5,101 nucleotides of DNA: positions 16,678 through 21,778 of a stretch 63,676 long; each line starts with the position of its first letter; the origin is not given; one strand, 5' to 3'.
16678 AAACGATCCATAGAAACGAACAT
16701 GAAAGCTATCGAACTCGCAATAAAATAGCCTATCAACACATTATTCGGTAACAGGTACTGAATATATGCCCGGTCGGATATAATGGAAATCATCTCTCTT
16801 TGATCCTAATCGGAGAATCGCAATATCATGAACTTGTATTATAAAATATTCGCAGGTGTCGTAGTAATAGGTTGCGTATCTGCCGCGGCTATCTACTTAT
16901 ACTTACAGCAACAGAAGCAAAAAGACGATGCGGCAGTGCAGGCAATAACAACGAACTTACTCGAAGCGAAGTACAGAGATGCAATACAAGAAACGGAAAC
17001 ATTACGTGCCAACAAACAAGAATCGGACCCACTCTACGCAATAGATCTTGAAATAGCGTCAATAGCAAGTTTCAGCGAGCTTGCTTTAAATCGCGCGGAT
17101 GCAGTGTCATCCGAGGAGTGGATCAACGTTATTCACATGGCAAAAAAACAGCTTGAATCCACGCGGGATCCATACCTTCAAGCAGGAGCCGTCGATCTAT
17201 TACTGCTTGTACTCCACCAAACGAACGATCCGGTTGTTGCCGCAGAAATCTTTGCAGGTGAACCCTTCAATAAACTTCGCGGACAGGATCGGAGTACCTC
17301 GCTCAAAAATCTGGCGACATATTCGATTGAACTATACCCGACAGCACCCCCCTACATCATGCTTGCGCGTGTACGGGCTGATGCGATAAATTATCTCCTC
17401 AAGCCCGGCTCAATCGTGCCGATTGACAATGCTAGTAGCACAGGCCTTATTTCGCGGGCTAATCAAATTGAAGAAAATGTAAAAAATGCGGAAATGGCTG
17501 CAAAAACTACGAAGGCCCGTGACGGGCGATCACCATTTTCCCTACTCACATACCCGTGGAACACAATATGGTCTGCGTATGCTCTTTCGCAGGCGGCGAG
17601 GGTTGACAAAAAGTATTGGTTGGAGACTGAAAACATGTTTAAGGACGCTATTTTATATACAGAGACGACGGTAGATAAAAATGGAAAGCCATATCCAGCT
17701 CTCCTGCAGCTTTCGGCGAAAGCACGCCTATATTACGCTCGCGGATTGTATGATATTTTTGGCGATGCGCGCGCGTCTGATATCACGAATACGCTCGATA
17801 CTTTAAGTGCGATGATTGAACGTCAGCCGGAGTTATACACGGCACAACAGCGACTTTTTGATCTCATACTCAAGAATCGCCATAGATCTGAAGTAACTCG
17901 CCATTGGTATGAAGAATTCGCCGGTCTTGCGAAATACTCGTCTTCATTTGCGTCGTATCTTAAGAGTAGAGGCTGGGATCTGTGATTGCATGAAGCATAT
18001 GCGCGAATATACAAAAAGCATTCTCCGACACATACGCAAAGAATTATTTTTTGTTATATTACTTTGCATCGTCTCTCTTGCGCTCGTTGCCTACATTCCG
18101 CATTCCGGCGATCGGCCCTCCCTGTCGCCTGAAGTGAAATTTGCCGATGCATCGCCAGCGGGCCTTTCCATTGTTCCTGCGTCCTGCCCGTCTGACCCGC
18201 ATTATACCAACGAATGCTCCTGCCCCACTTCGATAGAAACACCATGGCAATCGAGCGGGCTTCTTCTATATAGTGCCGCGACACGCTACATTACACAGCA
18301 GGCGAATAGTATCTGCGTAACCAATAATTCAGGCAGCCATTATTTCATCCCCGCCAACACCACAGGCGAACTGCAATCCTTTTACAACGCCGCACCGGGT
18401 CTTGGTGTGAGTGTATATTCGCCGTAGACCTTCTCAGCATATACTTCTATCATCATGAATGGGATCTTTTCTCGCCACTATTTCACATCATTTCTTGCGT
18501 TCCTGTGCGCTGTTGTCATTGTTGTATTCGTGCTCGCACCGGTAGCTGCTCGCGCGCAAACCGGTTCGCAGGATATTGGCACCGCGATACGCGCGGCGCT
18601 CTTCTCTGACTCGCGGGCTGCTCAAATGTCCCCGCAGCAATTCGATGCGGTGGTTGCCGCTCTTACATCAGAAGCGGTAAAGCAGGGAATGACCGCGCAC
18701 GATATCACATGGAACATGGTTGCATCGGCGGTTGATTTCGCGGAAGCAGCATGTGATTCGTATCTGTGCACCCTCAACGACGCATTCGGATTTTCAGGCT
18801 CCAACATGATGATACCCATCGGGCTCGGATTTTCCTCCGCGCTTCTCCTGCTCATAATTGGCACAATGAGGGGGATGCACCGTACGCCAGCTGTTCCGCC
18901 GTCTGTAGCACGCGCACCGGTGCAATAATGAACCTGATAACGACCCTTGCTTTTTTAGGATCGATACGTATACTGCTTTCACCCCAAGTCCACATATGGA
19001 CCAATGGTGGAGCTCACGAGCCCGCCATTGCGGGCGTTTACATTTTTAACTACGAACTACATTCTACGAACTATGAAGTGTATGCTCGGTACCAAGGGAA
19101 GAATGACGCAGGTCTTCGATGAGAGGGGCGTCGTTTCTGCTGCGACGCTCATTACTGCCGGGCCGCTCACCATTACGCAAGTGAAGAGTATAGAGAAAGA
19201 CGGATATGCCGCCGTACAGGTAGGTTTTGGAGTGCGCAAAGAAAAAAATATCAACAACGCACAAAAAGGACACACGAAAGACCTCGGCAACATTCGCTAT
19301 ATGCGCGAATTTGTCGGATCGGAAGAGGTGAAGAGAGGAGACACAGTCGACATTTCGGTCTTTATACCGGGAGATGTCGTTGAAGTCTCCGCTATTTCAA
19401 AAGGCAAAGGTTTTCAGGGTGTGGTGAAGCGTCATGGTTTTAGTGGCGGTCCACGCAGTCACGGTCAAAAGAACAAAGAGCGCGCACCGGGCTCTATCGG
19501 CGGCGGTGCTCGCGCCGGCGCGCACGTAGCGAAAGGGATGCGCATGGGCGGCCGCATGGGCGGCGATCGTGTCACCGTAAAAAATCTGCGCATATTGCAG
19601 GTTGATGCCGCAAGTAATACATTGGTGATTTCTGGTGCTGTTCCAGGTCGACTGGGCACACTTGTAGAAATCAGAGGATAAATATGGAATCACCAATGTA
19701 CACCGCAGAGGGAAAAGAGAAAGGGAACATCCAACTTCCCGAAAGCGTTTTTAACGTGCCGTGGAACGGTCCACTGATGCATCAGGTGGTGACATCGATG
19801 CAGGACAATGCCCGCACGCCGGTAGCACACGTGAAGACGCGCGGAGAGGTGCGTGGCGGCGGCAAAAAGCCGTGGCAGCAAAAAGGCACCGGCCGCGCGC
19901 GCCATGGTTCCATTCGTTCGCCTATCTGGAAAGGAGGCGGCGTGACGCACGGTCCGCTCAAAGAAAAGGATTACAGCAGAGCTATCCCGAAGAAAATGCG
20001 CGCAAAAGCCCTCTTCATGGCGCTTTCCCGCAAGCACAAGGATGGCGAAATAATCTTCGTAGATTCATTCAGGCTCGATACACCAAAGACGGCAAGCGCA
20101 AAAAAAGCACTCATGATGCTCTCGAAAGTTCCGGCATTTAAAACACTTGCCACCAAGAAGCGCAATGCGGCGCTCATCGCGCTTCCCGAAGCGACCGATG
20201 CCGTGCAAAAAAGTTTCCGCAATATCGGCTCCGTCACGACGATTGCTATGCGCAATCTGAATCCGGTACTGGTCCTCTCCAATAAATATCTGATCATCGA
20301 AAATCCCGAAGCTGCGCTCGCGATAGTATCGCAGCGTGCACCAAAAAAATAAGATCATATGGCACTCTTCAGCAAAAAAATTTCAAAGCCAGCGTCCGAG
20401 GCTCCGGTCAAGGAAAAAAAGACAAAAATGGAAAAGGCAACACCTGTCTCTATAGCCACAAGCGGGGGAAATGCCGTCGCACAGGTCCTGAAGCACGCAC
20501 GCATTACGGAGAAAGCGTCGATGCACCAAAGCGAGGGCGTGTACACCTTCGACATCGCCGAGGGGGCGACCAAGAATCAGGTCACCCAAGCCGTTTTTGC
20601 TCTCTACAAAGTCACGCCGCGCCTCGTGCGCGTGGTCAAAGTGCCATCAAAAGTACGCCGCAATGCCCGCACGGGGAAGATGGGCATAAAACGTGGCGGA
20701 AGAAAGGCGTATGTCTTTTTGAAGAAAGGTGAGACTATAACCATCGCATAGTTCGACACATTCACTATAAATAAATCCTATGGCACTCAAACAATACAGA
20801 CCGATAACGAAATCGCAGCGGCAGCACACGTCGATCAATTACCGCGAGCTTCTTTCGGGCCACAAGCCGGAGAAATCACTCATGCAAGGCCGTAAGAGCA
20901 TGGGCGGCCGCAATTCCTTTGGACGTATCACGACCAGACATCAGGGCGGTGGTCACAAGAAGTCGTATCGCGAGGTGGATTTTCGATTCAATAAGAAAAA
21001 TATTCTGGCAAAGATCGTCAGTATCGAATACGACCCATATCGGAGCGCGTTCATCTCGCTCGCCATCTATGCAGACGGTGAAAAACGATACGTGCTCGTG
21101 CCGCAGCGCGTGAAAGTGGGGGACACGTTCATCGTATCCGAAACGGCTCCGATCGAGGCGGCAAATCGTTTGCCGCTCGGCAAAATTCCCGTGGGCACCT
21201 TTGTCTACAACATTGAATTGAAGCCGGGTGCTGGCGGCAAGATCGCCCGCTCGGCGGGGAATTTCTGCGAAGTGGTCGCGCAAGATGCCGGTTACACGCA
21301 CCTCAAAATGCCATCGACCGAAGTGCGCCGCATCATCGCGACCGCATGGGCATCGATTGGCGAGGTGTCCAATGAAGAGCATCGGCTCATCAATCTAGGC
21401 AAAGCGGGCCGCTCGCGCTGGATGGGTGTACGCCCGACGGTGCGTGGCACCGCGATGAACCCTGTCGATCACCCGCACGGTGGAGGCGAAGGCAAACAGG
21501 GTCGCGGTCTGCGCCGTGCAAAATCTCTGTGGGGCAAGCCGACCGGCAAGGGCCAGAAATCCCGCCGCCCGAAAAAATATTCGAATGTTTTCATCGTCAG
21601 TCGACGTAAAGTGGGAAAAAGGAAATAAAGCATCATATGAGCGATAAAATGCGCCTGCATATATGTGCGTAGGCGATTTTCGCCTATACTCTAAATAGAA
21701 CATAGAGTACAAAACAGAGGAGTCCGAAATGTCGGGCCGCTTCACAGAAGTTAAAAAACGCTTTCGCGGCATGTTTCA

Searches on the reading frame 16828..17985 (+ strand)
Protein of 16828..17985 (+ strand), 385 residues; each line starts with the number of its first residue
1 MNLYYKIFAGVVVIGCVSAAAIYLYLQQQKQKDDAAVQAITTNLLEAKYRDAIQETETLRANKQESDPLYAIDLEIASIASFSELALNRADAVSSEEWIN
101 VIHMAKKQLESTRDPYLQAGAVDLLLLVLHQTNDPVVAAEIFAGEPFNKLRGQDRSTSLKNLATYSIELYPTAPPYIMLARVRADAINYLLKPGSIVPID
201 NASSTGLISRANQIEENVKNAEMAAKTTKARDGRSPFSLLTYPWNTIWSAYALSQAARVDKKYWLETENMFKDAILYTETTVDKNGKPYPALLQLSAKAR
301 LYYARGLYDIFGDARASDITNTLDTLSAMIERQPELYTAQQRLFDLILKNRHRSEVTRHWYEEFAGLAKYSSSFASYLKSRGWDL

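Call 27: search_protein_families(library=pfam, proteins=[window:16828-17985:+], max_evalue=0.01)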
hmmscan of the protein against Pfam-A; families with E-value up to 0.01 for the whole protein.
window:16828-17985:+ (385 aa): 0 families

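Call 33: find_homologous_proteins(query=window:16828-17985:+, max_evalue=0.001)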
Query window:16828-17985:+ (385 aa): 3 proteins with E <= 0.001 among 6642 candidates.
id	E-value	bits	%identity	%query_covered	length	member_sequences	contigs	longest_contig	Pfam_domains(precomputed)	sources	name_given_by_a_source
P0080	5.6e-249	843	100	100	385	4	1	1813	-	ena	-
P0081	5.7e-142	491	61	100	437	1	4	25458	-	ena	-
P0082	7.1e-107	376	100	44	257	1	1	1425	PF01978.26,PF09339.17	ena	-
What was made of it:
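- Tried and rejected: It found only 3 proteins (call 33).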

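Call 39: search_solved_structures(query=A2, max_evalue=1)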
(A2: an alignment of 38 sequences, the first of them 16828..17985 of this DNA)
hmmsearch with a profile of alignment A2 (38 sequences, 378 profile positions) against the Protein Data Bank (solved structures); distinct sequences matched with E-value up to 1: 57.
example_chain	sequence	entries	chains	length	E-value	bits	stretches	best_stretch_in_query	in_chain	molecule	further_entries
9qhb_A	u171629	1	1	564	2.4e-35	125.8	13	55-117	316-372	Engineered tetratricopeptide repeat protein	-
8bu0_A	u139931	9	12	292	1.3e-20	77.3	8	57-86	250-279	Consensus tetratricopeptide repeat protein | Crystal structure of an 8-repeat consensus TPR superhelix with Zinc. | Monomer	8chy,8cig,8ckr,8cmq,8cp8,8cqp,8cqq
9qhc_A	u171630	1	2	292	3e-19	72.8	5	55-117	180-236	Engineered tetratricopeptide repeat protein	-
2fo7_A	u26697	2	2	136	2e-11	47.1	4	55-84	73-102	SYNTHETIC CONSENSUS TPR PROTEIN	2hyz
8ch0_A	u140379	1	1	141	2.3e-11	46.9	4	55-84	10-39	Consensus tetratricopeptide repeat protein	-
9gzg_A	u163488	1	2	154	2.7e-11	46.7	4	58-87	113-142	Engineered CTPR protein with glutamic acids for conductivity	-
7obi_A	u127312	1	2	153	2.9e-11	46.6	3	59-83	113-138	CTPR-rv4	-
1na0_A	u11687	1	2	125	6.1e-09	38.9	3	55-90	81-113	designed protein CTPR3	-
3kd7_A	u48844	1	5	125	6.3e-08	35.6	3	59-113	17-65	CTPR390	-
2wqh_A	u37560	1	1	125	2.9e-07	33.4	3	55-86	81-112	CTPR3Y3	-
6vfi_B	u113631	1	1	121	2.7e-06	30.2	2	41-84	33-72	O43_dn18B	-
2avp_A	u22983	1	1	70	3.5e-06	29.8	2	56-85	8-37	synthetic consensus TPR protein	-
1na3_A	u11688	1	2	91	3.9e-06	29.7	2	56-90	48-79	designed protein CTPR2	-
6vl6_A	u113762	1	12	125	4.2e-06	29.6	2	52-117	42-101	T33_dn2A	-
6vfh_A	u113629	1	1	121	5.2e-06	29.3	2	46-116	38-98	T33_dn10A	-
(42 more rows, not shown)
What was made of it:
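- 16828..17985 (+): 385-aa membrane-anchored TPR-repeat protein (p385). It is the third most conserved gene of the locus and in other loci lies next to the precursor gene. The family profile matches consensus TPR proteins at E=2e-35 (call 39).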

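Call 40: search_protein_families(library=pfam, alignment_id=A2, max_evalue=0.1)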
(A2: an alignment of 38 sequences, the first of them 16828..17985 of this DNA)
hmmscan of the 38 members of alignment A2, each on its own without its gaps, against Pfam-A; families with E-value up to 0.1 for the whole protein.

A. member 1, window:16828-17985:+ (385 aa): 0 families

B. families by the number of members that match (of 38 scanned): 50 families (the first 25 are shown)
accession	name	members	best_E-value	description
PF07719.23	TPR_2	14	1e-06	Tetratricopeptide repeat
PF13424.12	TPR_12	13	2.4e-09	Tetratricopeptide repeat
PF13432.12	TPR_16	12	1.5e-06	Tetratricopeptide repeat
PF13428.12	TPR_14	12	6e-06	Tetratricopeptide repeat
PF00515.34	TPR_1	10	7.7e-09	Tetratricopeptide repeat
PF24575.1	TPR_Slam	10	0.0029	Surface lipoprotein assembly modifier, N-terminal TPR repeats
PF13181.12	TPR_8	9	1.8e-07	Tetratricopeptide repeat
PF13176.12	TPR_7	9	6.4e-07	Tetratricopeptide repeat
PF13414.12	TPR_11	9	1.9e-05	TPR repeat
PF14559.12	TPR_19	8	4.3e-05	Tetratricopeptide repeat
PF12688.13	TPR_5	7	2e-05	Tetratrico peptide repeat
PF13174.12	TPR_6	7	0.00079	Tetratricopeptide repeat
PF14938.12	SNAP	6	8.4e-05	Soluble NSF attachment protein, SNAP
PF13374.12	TPR_10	5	6.4e-05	Tetratricopeptide repeat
PF12895.13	ANAPC3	3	9.9e-05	Anaphase-promoting complex, cyclosome, subunit 3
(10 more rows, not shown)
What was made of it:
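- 16828..17985 (+): Member-wise TPR Pfam hits (call 40).
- On Linear azol(in)e-containing peptide (LAP/TOMM) gene cluster: p385 is a TPR protein (calls 39, 40).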

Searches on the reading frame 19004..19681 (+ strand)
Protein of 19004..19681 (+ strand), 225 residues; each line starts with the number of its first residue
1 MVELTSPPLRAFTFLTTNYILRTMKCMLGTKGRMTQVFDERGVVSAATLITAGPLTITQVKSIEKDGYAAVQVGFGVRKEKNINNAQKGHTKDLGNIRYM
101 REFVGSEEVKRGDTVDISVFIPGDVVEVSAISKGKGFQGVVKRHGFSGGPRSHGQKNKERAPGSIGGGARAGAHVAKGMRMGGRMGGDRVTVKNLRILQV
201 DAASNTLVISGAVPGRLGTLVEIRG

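Call 52: search_protein_families(library=pfam, proteins=[window:19004-19681:+], max_evalue=0.001)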
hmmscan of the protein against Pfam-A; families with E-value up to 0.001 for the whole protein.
window:19004-19681:+ (225 aa): 1 family
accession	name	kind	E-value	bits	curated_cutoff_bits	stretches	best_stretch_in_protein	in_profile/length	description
PF00297.29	Ribosomal_L3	-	7.4e-13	48.7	22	1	115-203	206-291/369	Ribosomal protein L3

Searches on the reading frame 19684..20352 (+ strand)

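Call 52: search_protein_families(library=pfam, proteins=[window:19684-20352:+], max_evalue=0.001)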
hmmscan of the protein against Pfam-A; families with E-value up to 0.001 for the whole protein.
window:19684-20352:+ (222 aa): 1 family
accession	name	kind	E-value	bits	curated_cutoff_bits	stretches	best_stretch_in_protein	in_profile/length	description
PF00573.27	Ribosomal_L4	-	2.9e-56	190.5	25.8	1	16-207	1-181/190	Ribosomal protein L4/L1 family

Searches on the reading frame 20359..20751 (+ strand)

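Call 52: search_protein_families(library=pfam, proteins=[window:20359-20751:+], max_evalue=0.001)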
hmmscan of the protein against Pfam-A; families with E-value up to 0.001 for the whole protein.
window:20359-20751:+ (130 aa): 1 family
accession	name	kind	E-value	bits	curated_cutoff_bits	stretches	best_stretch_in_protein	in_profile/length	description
PF00276.25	Ribosomal_L23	-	1.5e-16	61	30.8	1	42-128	1-85/86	Ribosomal protein L23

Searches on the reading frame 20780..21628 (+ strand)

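Call 52: search_protein_families(library=pfam, proteins=[window:20780-21628:+], max_evalue=0.001)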
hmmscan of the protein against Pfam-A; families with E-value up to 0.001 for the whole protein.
window:20780-21628:+ (282 aa): 2 families
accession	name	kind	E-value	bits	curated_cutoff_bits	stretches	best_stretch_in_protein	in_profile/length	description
PF03947.24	Ribosomal_L2_C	-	6.8e-49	165.6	33.7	1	128-252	3-126/126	Ribosomal Proteins L2, C-terminal domain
PF00181.30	Ribosomal_L2_N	-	4.6e-32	110.3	23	1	43-118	1-76/77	Ribosomal Proteins L2, RNA binding N-terminal domain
